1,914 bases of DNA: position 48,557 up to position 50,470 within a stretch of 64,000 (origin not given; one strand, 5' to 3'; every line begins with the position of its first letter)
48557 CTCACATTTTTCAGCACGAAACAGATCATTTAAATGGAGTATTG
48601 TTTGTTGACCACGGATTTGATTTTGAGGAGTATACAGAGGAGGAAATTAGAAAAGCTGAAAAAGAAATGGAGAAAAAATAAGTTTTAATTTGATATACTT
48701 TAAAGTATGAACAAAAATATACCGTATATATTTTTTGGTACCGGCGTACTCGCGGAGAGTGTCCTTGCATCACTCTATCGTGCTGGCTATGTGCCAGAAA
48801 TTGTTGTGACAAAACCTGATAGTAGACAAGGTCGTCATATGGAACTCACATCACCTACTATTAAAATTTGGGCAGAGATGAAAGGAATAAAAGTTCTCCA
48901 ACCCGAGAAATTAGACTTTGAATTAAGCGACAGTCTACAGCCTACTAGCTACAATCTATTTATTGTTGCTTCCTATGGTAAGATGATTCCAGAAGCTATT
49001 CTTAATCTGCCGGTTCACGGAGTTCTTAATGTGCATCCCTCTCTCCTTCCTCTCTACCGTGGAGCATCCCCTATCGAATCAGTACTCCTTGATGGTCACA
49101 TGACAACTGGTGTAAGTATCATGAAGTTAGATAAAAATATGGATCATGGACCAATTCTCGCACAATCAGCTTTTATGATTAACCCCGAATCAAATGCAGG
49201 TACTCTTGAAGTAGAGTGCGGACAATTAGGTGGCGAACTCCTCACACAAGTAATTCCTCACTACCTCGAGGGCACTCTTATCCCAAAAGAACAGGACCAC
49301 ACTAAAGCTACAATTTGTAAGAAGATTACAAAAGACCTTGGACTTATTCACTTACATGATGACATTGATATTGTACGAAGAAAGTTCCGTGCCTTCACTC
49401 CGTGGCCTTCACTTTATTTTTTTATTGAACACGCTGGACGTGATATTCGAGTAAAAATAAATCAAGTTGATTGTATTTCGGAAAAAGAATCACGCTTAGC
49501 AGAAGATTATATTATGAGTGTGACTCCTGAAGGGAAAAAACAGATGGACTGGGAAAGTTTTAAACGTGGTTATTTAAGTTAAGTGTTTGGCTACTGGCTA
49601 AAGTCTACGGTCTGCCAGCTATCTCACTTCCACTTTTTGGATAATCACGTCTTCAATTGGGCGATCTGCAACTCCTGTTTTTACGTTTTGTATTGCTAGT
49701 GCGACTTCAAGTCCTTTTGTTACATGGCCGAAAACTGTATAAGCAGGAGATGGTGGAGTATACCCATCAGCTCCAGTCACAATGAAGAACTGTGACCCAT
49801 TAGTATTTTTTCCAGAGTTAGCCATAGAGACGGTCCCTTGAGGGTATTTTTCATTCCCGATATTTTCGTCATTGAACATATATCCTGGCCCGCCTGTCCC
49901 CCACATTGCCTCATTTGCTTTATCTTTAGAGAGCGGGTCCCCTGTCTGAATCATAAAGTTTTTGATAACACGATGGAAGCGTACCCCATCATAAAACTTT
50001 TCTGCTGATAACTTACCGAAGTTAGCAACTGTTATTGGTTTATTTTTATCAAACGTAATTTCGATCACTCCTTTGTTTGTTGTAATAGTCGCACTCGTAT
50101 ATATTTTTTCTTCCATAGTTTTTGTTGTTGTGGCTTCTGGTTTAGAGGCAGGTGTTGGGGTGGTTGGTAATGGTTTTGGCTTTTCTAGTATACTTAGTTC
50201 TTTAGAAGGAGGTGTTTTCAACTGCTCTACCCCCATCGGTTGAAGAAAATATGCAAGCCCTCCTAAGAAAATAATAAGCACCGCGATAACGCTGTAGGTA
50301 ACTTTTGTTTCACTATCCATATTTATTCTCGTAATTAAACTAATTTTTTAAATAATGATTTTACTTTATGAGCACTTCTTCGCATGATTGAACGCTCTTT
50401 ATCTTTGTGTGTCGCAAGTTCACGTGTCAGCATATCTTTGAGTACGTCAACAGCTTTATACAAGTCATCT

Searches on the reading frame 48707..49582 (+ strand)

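Call 50: search_protein_families(library=pfam, proteins=[window:48707-49582:+], max_evalue=0.00001)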
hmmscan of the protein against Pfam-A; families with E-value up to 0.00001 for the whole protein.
window:48707-49582:+ (291 aa): 2 families
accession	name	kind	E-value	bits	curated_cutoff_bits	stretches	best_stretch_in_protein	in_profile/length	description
PF00551.24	Formyl_trans_N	-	1.7e-31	109.8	26.1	1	9-183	7-181/181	Formyl transferase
PF02911.23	Formyl_trans_C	-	3.6e-07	30.7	21.1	0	206-260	1-51/100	Formyl transferase, C-terminal domain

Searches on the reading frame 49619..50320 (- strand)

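Call 50: search_protein_families(library=pfam, proteins=[window:49619-50320:-], max_evalue=0.00001)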
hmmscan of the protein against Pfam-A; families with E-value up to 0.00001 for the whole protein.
window:49619-50320:- (233 aa): 1 family
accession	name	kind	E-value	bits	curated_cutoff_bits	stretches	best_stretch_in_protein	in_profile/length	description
PF00160.26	Pro_isomerase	-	2.8e-40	138.6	21.7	1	78-232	3-159/159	Cyclophilin type peptidyl-prolyl cis-trans isomerase/CLD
